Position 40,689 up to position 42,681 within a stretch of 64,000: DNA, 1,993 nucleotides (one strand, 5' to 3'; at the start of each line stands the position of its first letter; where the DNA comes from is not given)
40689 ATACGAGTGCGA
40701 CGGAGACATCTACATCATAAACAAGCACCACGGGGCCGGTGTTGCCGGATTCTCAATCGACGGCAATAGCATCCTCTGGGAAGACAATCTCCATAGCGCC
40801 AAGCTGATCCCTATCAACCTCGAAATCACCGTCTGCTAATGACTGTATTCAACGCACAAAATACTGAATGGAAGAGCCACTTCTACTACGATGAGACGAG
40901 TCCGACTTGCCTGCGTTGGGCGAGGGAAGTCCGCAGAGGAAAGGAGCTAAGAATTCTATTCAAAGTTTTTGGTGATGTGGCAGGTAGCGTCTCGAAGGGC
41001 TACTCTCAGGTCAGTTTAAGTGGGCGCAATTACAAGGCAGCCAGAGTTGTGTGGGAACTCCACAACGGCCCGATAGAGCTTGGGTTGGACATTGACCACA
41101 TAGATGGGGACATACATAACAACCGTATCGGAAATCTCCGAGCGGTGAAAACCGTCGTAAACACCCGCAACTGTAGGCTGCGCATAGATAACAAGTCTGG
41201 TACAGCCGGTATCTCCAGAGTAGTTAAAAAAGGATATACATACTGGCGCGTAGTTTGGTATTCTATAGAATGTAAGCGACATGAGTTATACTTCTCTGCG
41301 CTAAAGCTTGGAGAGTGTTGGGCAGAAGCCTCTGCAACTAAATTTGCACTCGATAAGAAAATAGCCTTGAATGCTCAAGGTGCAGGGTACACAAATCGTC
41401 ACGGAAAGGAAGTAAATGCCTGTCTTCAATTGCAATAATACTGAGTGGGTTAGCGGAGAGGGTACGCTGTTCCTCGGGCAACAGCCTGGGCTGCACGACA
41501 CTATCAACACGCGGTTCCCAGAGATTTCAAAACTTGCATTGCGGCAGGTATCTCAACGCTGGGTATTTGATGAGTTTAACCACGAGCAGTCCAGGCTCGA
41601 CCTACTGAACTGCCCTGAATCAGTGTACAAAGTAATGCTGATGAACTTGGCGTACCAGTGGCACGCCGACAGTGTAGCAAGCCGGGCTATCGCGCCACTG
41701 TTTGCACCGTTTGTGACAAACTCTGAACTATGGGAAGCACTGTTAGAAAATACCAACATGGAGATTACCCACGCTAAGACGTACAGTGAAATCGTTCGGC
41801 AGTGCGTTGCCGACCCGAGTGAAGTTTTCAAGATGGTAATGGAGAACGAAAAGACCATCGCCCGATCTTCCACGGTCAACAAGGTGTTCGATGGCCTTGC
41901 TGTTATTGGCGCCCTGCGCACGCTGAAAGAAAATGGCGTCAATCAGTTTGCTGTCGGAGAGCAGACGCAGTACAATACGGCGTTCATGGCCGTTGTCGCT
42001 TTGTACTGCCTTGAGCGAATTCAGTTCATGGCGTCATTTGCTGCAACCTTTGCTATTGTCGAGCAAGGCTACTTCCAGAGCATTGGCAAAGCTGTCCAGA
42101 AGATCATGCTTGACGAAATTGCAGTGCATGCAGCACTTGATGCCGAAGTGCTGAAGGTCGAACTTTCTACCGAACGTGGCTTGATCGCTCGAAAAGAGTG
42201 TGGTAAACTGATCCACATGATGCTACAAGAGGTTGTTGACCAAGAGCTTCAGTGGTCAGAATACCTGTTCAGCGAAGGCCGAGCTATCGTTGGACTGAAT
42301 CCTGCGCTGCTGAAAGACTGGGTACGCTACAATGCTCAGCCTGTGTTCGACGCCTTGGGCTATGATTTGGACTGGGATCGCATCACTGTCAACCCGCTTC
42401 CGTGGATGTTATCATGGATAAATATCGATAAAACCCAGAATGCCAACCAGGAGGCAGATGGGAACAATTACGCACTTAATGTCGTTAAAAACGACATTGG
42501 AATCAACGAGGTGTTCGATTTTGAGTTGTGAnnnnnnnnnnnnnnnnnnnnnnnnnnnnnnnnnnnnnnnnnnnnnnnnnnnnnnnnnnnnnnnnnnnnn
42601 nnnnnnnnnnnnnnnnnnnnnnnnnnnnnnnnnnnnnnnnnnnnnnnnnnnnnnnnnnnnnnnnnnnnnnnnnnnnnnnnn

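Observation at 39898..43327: Homing endonucleases have remodelled the ribonucleotide-reductase locus, leaving chimeric junctions with nrdA, nrdB and the glutaredoxin gene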

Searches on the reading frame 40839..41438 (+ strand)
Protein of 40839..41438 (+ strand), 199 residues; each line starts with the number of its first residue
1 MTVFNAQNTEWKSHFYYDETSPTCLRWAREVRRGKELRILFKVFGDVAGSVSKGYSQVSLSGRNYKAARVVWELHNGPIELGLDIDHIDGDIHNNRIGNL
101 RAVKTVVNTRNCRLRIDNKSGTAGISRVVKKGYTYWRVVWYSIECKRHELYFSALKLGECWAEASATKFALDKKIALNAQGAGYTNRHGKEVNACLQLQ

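Call 6: search_protein_families(library=pfam, proteins=[window:40839-41438:+], max_evalue=0.01)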
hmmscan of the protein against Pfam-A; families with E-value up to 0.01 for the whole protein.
window:40839-41438:+ (199 aa): 1 family
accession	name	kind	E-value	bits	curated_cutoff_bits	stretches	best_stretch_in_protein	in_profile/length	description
PF13392.12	HNH_3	-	1e-13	51.1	24.8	1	66-105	2-41/46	HNH endonuclease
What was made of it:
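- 40878..41438 (+): HEG2 proper (HFYYDE... to stop). Its last codons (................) supply the SD for the imported nrdB start. Pfam HNH_3 1e-13 (call 6).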

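Call 50: search_protein_families(library=phrogs, proteins=[window:40839-41438:+], max_evalue=0.001)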
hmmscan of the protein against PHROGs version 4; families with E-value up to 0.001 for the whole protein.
window:40839-41438:+ (199 aa): 12 families
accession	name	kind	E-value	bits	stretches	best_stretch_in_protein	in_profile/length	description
phrog_99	-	DNA, RNA and nucleotide metabolism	6.9e-37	129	1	10-152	113-242/383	HNH endonuclease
phrog_4578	-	DNA, RNA and nucleotide metabolism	2e-17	64.3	1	64-172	8-115/130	HNH endonuclease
phrog_59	-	DNA, RNA and nucleotide metabolism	2.9e-14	54.3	1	6-115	135-238/423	HNH endonuclease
phrog_826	-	DNA, RNA and nucleotide metabolism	6.9e-12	46.5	1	50-111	91-157/281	HNH endonuclease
phrog_959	-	DNA, RNA and nucleotide metabolism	3.4e-10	40.8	1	52-124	41-118/138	HNH endonuclease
phrog_3593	-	DNA, RNA and nucleotide metabolism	1.4e-09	38.9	1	32-155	79-182/210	HNH endonuclease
phrog_1492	-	DNA, RNA and nucleotide metabolism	1.2e-07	32.3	1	29-102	70-149/414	HNH endonuclease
phrog_1891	-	DNA, RNA and nucleotide metabolism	1e-06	29.4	1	54-113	151-213/255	HNH endonuclease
phrog_31829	-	unknown function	3.3e-06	28.2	1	14-63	15-57/63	-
phrog_10822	-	DNA, RNA and nucleotide metabolism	8.9e-05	23.3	1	57-101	93-137/245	HNH endonuclease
phrog_1872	-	DNA, RNA and nucleotide metabolism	0.00023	22.1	1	51-87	43-84/166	endonuclease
phrog_15471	-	DNA, RNA and nucleotide metabolism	0.00046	21.1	1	68-105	35-73/183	HNH endonuclease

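Call 53: find_homologous_proteins(query=window:40839-41435:+, max_evalue=1e-10)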
Query window:40839-41435:+ (199 aa): 306 proteins with E <= 1e-10 among 346 candidates; the best 120 are listed.
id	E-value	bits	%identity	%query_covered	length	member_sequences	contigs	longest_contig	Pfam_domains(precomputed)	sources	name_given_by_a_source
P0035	4.9e-131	452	99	100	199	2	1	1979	PF13392.13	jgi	jgi:hypothetical protein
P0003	7.0e-71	256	66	91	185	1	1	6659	PF00847.27,PF13392.13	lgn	-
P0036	2.2e-44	170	41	89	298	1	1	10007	PF13392.13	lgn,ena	-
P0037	2.0e-43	166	48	91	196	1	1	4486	PF00847.27,PF13392.13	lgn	-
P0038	2.9e-42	163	47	92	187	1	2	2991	PF00847.27,PF13392.13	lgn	-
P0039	2.0e-41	160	37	89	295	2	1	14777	PF13392.13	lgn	-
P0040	2.4e-41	160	46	91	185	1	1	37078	PF00847.27,PF13392.13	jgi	jgi:hypothetical protein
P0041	1.2e-40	157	39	89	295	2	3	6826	PF13392.13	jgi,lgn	jgi:hypothetical protein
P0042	1.3e-40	157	40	88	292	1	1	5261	PF00847.27,PF13392.13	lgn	-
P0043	4.4e-40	156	41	89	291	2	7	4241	PF13392.13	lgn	-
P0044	7.8e-40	155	39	89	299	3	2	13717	PF13392.13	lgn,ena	-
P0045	1.9e-39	153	38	89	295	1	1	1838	PF13392.13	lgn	-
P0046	5.1e-39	152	39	89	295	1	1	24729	PF13392.13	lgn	-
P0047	1.4e-38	151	47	92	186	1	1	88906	PF00847.27,PF13392.13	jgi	jgi:hypothetical protein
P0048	1.6e-38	150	40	89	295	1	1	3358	PF13392.13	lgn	-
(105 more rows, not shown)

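Call 60: find_encoding_contigs(protein=P0040, flank=4000, max_places=3)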
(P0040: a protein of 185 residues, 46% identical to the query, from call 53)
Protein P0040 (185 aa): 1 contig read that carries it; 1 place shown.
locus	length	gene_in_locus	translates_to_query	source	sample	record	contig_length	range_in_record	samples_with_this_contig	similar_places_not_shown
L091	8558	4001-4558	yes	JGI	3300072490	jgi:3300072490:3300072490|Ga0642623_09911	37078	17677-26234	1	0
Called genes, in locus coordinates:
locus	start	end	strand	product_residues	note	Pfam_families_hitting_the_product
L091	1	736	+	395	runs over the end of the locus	-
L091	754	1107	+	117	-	-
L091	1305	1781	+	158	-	-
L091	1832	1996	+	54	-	-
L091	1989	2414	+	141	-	-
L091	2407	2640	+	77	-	-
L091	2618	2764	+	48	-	-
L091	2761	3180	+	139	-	PF07486:Hydrolase_2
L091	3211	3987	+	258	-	-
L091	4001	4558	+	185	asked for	PF13392:HNH_3, PF00847:AP2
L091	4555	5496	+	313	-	-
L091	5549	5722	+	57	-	-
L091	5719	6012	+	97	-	-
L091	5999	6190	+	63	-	-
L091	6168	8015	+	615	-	PF01751:Toprim (faint), PF13155:Toprim_2, PF03796:DnaB_C, PF13481:AAA_25 (faint)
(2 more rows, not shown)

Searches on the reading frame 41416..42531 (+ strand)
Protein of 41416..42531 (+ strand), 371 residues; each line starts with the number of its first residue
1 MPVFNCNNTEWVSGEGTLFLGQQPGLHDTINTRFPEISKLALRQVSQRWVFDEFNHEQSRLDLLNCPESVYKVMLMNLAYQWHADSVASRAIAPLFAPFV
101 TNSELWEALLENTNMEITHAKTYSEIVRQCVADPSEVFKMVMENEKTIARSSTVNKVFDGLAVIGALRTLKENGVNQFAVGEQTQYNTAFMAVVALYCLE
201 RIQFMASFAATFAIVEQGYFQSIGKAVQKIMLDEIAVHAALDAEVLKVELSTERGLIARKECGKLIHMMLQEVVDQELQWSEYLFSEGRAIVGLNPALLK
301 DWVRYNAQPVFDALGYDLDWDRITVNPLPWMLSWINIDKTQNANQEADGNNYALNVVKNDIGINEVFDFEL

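Call 6: search_protein_families(library=pfam, proteins=[window:41416-42531:+], max_evalue=0.01)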
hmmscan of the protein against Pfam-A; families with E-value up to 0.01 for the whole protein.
window:41416-42531:+ (371 aa): 1 family
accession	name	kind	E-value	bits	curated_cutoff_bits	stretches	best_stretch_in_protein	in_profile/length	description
PF00268.27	Ribonuc_red_sm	-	1.1e-25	91.1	33.6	1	32-320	7-274/281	Ribonucleotide reductase, small chain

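Call 8: search_dna_similar(query=window:41416-42531:+, collection=phages, mode=protein, max_rows=40)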
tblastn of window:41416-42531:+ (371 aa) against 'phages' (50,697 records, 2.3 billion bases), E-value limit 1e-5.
Records with a match: 4246; places in all: 4259; records where one place covers at least 80% of the query: 4176.
Best place of each record, by identity: <60% 4246.
By first word of the organism name: Escherichia 1095; Vibrio 596; Salmonella 563; Klebsiella 456; Synechococcus 377; Shigella 110; Pseudomonas 90; Aeromonas 88; Acinetobacter 74; Enterobacter 67; and 63 more.
By host as written in the record: - 939; Escherichia coli 423; Klebsiella pneumoniae 153; Synechococcus 107; Escherichia coli O157:H7 64; Escherichia coli K-12 MG1655 60; Salmonella enterica subsp. enterica serovar Enteritidis PT1 60; Salmonella enterica 59; and 816 more.
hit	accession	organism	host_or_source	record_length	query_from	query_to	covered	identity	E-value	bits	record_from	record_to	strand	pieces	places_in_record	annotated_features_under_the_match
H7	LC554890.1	Ralstonia phage RP13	Ralstonia solanacearum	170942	3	362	97%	57.1%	5e-131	419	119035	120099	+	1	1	ribonucleotide-diphosphate reductase subunit beta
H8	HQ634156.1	Vibrio phage PWH3a-P1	Vibrio natriegens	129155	3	369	99%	45.7%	3e-94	313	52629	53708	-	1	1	ribonucleoside diphosphate reductase subunit beta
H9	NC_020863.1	Vibrio phage PWH3a-P1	Vibrio natriegens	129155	3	369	99%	45.7%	3e-94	313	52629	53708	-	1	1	ribonucleoside diphosphate reductase subunit beta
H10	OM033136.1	Aeromonas phage phiA047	Aeromonas sp.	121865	1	366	99%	45.0%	6e-55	310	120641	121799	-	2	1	nrdB: putative ribonucleoside diphosphate reductase beta chain (x2)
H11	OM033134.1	Aeromonas phage phiA009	Aeromonas sp.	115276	1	358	96%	45.5%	5e-84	284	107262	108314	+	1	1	nrdB: putative ribonucleoside diphosphate reductase beta chain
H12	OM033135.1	Aeromonas phage phiA019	Aeromonas sp.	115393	1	358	96%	45.5%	5e-84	284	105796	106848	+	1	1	nrdB: putative ribonucleoside diphosphate reductase beta chain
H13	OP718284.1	Aeromonas phage vB_AceP_PAc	Aeromonas caviae AC-CY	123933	1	358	96%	45.5%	8e-84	283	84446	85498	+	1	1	putative ribonucleoside diphosphate reductase beta chain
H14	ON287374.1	Serratia phage vB_SmaM-Kashira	Serratia marcescens LVF3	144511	1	370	100%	43.8%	4e-88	296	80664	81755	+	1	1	ribonucleoside-diphosphate reductase I subunit beta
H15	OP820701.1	Aeromonas phage vB_AdhM_TS9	Aeromonas dhakensis AM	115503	1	358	96%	45.3%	3e-83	281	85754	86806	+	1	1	hypothetical protein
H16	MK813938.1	Aeromonas phage 2L372X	Aeromonas hydrophila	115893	1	358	96%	45.0%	3e-82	279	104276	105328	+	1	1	2L372X_190: putative ribonucleoside diphosphate reductase beta chain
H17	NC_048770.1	Aeromonas phage 2L372X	Aeromonas hydrophila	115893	1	358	96%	45.0%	3e-82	279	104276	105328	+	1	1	2L372X_190: putative ribonucleoside diphosphate reductase beta chain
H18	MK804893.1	Aeromonas phage 2L372D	Aeromonas hydrophila;Aeromonas ...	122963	1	358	96%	45.0%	3e-82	279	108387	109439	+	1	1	putative ribonucleoside diphosphate reductase beta chain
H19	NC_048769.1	Aeromonas phage 2L372D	Aeromonas hydrophila;Aeromonas ...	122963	1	358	96%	45.0%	3e-82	279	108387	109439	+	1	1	putative ribonucleoside diphosphate reductase beta chain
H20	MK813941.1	Aeromonas phage 4L372XY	Aeromonas hydrophila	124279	1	358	96%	45.0%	3e-82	279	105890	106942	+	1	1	4L372XY_188: response regulator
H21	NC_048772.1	Aeromonas phage 4L372XY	Aeromonas hydrophila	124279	1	358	96%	45.0%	3e-82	279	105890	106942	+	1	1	4L372XY_188: response regulator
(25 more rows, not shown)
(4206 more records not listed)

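Call 9: get_annotated_region(hit=H7, flank=7000)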
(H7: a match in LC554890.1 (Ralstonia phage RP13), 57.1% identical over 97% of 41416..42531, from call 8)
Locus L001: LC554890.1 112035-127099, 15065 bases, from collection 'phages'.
description: Ralstonia phage RP13 DNA, nearly complete genome.
organism: Ralstonia phage RP13 (NCBI taxid 2743402)
taxonomy: Viruses; Duplodnaviria; Heunggongvirae; Uroviricota; Caudoviricetes
host: Ralstonia solanacearum; source: -; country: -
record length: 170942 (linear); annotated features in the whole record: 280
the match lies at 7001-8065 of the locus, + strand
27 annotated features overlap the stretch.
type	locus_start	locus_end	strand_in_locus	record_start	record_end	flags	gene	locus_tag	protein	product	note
CDS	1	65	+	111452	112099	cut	-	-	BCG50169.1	hypothetical protein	ORF151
CDS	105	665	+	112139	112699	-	-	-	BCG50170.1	hypothetical protein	ORF152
CDS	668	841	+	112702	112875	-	-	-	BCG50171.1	hypothetical protein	ORF153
CDS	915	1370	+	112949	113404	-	-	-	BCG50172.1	dUTP diphosphatase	ORF154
CDS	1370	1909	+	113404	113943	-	-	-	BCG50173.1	hypothetical protein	ORF155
CDS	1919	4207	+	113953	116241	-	-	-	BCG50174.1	hypothetical protein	ORF156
CDS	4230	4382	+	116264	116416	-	-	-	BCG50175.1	hypothetical protein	ORF157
CDS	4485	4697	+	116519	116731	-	-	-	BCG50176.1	hypothetical protein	ORF158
CDS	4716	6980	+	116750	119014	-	-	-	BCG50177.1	ribonucleoside-diphosphate reductase subunit alpha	ORF159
CDS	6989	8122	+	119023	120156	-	-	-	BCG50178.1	ribonucleotide-diphosphate reductase subunit beta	ORF160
CDS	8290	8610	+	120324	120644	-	-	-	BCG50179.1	hypothetical protein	ORF161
CDS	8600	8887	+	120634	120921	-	-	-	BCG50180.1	hypothetical protein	ORF162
CDS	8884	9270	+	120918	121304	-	-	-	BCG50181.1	hypothetical protein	ORF163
CDS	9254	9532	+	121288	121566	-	-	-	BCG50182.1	hypothetical protein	ORF164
CDS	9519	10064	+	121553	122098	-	-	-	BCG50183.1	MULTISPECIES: DUF262 domain-containing protein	ORF165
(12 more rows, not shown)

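Call 10: get_annotated_region(hit=H8, flank=5000)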
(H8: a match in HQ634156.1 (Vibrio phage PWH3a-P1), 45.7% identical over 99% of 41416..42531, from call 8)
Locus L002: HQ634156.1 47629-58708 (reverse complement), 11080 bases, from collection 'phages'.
description: Vibrio phage PWH3a-P1 genomic sequence.
organism: Vibrio phage PWH3a-P1 (NCBI taxid 754058)
taxonomy: Viruses; Duplodnaviria; Heunggongvirae; Uroviricota; Caudoviricetes
host: Vibrio natriegens; source: Atlantic: Gulf of Mexico; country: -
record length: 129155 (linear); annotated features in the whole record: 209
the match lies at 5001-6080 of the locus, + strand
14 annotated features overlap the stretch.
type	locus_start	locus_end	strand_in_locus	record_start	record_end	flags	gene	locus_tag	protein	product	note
CDS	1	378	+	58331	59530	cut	-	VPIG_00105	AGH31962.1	hypothetical protein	-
CDS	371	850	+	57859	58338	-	-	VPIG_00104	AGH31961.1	dihydrofolate reductase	-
CDS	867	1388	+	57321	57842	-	-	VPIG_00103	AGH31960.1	hypothetical protein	-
CDS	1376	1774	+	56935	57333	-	-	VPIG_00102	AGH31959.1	hypothetical protein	-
CDS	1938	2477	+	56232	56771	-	-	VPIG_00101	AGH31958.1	hypothetical protein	-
CDS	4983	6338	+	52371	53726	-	-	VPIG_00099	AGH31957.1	ribonucleoside diphosphate reductase subunit beta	-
CDS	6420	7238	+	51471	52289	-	-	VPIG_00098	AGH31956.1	hypothetical protein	-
CDS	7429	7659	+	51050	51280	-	-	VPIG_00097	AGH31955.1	hypothetical protein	-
CDS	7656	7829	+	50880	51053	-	-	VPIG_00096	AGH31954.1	hypothetical protein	-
CDS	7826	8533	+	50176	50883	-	-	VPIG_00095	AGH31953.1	hypothetical protein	-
CDS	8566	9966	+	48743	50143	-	-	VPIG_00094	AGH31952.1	PhoH family protein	-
CDS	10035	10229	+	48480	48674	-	-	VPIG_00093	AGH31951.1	hypothetical protein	-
CDS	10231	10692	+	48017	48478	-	-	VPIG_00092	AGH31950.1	hypothetical protein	-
CDS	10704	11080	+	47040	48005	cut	-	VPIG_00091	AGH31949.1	hypothetical protein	-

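Call 14: find_related_loci(query=window:41416-42531:+, collection=viral_contigs, flank=6000)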
Query window:41416-42531:+ (371 aa) in viral_contigs; peptide patterns used: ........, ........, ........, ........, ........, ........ (x = any residue, [..] = any of these).
43 stretches matched a pattern; 41 encode a relative of the query (tblastn E <= 1e-3); 41 distinct loci.
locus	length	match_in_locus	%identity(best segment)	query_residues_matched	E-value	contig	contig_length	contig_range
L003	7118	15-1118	89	1-369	0e+0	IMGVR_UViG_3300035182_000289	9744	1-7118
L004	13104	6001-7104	89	1-369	0e+0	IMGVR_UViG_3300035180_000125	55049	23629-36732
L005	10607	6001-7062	66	3-362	8e-157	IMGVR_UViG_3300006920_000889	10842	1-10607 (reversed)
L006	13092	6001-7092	60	1-369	3e-144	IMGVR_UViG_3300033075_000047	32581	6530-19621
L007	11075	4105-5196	60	1-369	2e-142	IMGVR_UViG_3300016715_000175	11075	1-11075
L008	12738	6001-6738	60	119-369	8e-90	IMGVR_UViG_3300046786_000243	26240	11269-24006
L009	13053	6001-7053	41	3-360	1e-89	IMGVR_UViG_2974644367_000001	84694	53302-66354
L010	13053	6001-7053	41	3-360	6e-90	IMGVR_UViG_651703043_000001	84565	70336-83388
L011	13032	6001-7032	41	18-362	2e-75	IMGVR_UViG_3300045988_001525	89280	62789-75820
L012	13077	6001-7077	39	3-362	2e-75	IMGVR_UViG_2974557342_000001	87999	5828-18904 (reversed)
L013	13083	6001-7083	37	1-369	7e-75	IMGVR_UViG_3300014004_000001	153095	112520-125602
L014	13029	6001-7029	40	18-361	2e-74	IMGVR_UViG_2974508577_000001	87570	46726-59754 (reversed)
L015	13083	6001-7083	36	1-369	2e-74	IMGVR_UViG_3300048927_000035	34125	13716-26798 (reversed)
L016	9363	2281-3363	36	1-369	2e-74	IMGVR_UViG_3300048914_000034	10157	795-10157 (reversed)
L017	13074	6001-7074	40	3-361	1e-74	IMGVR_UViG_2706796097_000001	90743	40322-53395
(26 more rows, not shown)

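Call 24: find_encoding_contigs(protein=window:41416-42531:+, flank=4000, max_places=10)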
Protein window:41416-42531:+ (371 aa): 13 contigs read that carry it; 4 places shown.
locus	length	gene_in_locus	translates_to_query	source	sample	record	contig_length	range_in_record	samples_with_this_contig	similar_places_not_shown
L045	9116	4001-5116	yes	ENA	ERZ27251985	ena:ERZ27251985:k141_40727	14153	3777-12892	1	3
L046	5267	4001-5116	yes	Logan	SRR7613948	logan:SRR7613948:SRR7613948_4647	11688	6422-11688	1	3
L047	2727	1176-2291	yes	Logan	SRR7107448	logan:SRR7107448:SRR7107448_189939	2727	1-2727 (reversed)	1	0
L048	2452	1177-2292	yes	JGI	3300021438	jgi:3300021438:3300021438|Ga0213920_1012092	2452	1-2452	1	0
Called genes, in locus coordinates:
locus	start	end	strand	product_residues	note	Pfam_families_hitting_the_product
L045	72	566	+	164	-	PF13392:HNH_3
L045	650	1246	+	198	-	PF02867:Ribonuc_red_lgC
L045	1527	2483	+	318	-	PF02867:Ribonuc_red_lgC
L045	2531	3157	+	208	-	PF13392:HNH_3, PF00847:AP2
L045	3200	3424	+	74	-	-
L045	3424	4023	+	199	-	PF13392:HNH_3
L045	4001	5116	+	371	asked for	PF00268:Ribonuc_red_sm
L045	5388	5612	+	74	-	PF00462:Glutaredoxin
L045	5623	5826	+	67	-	-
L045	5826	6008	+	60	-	-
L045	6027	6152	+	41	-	-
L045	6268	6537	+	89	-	-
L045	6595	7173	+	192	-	-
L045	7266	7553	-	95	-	-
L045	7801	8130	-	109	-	PF16083:Phage_holin_3_3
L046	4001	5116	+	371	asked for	PF00268:Ribonuc_red_sm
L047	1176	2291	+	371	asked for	PF00268:Ribonuc_red_sm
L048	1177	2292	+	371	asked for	PF00268:Ribonuc_red_sm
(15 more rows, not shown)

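Call 34: find_related_loci(query=window:41416-42531:+, collection=metagenome_contigs, flank=5000)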
Query window:41416-42531:+ (371 aa) in metagenome_contigs; peptide patterns used: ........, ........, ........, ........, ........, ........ (x = any residue, [..] = any of these).
73 stretches matched a pattern; 36 encode a relative of the query (tblastn E <= 1e-3); 36 distinct loci.
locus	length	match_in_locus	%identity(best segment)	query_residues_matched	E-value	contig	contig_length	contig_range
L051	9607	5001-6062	66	3-362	5e-157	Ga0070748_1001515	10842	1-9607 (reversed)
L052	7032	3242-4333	61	1-369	8e-148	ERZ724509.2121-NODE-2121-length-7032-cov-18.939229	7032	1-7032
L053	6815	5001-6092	60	1-369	6e-144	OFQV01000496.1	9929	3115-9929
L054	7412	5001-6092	60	1-369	1e-141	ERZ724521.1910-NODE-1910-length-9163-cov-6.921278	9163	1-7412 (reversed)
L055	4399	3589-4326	60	119-369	2e-90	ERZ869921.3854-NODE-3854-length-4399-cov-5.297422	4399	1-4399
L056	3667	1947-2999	42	3-360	9e-87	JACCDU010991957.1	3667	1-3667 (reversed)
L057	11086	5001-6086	40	1-369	7e-86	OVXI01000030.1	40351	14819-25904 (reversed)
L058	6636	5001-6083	37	1-369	9e-77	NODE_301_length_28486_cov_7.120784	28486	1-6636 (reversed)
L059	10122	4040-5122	37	1-369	9e-77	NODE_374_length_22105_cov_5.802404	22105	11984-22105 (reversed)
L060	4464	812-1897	38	1-370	3e-76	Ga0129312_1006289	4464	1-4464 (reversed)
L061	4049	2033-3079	40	12-361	3e-76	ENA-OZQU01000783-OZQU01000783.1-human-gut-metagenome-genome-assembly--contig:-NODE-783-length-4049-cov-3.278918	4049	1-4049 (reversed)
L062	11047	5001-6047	40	12-361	4e-76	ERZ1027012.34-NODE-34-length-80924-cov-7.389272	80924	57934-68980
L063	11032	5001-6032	41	18-362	9e-76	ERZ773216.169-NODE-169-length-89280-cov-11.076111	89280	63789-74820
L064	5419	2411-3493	38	1-369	1e-75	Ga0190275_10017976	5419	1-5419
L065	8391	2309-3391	38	1-369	1e-75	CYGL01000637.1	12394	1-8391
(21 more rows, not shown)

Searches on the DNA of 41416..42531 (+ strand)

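Call 61: search_rna_families(source=L008, start=2000, end=7000, threshold=gathering)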
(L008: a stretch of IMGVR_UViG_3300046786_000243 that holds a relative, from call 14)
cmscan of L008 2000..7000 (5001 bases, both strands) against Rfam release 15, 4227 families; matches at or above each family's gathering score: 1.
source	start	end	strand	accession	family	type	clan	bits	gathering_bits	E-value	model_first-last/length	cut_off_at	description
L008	3444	3672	+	RF00028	Intron_gpI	Intron;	-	68.7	50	2e-16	1-253/253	no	Group I catalytic intron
